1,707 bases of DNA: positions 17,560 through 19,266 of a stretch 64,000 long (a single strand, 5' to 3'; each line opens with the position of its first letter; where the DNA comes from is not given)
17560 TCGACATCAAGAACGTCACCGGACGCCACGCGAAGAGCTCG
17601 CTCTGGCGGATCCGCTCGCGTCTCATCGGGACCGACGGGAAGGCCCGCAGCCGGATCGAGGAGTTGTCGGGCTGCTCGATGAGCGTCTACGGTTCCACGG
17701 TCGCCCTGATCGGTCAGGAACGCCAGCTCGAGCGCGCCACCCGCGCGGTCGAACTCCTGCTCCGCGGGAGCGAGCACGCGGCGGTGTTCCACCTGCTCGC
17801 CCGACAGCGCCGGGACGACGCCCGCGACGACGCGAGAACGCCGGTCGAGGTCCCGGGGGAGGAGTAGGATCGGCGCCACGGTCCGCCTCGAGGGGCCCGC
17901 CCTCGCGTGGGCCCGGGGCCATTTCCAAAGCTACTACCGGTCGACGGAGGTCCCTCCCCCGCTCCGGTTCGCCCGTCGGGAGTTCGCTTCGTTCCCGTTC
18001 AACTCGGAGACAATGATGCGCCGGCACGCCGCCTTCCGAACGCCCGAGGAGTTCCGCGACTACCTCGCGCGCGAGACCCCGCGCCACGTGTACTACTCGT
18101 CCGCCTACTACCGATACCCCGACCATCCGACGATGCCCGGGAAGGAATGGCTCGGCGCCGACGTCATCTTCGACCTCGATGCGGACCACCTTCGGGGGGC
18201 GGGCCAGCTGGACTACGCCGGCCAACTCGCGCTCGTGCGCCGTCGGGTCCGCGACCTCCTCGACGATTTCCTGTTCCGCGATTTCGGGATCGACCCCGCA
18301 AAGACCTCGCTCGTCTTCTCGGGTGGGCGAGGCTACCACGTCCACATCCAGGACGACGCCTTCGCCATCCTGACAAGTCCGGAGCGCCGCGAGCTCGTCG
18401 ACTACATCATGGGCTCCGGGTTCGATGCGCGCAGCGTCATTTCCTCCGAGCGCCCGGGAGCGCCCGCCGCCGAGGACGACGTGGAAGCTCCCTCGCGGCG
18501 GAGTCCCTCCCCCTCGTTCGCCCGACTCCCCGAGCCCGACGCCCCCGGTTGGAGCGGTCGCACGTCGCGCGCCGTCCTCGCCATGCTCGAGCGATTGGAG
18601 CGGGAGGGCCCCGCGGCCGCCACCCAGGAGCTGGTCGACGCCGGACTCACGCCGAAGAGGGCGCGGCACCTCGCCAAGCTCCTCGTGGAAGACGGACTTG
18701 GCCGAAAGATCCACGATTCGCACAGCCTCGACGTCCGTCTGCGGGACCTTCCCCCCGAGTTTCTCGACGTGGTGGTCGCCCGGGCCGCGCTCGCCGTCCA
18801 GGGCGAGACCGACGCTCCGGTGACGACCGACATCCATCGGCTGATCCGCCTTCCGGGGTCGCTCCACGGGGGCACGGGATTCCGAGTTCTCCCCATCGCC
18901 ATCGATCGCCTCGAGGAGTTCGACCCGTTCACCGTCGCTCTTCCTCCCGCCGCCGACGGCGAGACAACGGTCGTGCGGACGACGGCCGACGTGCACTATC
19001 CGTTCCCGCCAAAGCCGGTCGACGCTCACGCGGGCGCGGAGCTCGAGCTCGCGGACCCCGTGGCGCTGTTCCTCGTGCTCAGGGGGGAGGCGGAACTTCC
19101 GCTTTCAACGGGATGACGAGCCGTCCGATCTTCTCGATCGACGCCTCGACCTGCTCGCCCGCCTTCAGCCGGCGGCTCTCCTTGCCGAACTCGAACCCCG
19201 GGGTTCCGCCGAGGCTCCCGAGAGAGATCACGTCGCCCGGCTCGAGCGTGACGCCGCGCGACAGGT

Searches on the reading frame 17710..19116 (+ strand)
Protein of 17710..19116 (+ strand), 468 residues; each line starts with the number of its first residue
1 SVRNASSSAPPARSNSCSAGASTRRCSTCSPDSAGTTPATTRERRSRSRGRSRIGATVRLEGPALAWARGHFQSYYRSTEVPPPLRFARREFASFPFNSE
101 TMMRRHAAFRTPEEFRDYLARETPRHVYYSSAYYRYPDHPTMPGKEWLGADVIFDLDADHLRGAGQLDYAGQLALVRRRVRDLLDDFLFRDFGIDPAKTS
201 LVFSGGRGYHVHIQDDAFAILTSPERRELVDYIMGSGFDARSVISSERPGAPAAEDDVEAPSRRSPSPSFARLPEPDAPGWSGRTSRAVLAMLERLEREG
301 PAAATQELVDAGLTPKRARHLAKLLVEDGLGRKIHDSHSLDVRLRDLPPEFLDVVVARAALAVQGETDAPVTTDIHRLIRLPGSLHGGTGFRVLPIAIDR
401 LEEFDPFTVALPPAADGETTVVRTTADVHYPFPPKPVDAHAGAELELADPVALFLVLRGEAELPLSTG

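Call 40: search_protein_families(library=pfam, proteins=[window:17710-19116:+], max_evalue=0.0001)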
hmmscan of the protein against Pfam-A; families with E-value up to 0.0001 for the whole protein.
window:17710-19116:+ (468 aa): 1 family
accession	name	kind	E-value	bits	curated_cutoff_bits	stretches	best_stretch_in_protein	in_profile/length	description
PF01896.25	DNA_primase_S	-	1.4e-19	71.4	26.8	1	154-397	1-162/163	DNA primase small subunit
